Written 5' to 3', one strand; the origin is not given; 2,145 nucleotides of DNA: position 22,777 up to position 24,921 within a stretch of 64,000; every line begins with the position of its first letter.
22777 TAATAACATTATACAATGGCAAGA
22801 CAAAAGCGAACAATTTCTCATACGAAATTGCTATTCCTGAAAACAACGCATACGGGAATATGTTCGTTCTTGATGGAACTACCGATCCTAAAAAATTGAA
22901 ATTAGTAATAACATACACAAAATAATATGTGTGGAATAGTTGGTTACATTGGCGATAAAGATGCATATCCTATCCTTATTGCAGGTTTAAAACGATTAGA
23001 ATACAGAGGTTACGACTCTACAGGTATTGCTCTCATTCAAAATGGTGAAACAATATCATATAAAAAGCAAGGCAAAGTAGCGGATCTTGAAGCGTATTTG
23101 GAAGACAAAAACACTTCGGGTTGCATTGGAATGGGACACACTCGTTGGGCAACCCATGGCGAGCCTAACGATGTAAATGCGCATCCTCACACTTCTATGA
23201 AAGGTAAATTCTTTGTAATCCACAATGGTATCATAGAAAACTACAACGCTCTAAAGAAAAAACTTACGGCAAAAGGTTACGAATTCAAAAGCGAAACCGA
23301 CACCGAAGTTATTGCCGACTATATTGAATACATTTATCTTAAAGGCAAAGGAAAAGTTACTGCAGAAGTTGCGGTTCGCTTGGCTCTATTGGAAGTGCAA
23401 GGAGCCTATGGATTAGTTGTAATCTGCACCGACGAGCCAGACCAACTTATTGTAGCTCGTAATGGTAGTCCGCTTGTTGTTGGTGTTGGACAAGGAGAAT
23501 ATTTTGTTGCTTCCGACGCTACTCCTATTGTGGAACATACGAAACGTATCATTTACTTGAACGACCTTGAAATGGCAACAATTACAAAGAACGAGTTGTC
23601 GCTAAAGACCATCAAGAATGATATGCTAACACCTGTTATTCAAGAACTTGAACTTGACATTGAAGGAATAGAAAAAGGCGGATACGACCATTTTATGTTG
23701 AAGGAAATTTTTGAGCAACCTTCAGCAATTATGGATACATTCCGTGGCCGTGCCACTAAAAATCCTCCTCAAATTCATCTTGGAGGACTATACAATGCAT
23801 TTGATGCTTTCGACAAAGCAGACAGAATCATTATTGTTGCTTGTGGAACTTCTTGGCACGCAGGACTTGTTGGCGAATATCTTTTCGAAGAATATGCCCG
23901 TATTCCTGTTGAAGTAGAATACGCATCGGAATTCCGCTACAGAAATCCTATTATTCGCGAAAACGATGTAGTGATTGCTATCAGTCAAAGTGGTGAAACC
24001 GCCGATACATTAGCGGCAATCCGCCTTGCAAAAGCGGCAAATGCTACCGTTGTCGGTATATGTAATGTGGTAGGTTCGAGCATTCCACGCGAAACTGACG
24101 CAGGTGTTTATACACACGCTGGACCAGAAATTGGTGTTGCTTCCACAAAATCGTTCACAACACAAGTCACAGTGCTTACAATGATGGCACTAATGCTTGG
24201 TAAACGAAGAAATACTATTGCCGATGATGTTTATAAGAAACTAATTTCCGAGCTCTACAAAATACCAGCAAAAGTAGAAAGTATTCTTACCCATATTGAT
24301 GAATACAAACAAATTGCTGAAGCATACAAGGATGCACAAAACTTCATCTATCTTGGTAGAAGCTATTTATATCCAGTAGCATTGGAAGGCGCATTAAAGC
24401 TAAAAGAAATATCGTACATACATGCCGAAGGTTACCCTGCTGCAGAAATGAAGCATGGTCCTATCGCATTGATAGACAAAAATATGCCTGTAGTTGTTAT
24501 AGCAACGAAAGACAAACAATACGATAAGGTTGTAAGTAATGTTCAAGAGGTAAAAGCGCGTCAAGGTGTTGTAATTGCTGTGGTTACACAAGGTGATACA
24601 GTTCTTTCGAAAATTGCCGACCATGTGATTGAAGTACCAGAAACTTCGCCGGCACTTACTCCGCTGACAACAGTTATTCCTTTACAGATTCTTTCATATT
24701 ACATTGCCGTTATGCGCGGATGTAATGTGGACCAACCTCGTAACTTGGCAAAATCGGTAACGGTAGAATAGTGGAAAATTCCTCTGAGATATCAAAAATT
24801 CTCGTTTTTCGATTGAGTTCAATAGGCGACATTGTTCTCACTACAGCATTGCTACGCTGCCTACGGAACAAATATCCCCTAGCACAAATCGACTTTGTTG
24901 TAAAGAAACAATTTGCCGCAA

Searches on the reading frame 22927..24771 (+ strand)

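Call 68: search_protein_families(library=pfam, proteins=[window:22927-24771:+], max_evalue=0.001)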
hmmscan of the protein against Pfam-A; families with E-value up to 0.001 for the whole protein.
window:22927-24771:+ (614 aa): 5 families
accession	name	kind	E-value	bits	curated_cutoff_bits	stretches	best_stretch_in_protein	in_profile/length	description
PF01380.27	SIS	-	3.6e-65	218.1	25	2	297-423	4-131/131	SIS domain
PF13522.11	GATase_6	-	1.9e-19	70.4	27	1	63-197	8-130/130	Glutamine amidotransferase domain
PF13537.11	GATase_7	-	7.9e-13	48.9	25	1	85-200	13-120/123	Glutamine amidotransferase domain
PF10432.14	bact-PGI_C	-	9.4e-05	22.8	24.5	1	459-568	4-121/151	Bacterial phospho-glucose isomerase C-terminal SIS domain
PF13580.11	SIS_2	-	0.00033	21.1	27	1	332-378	91-136/138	SIS domain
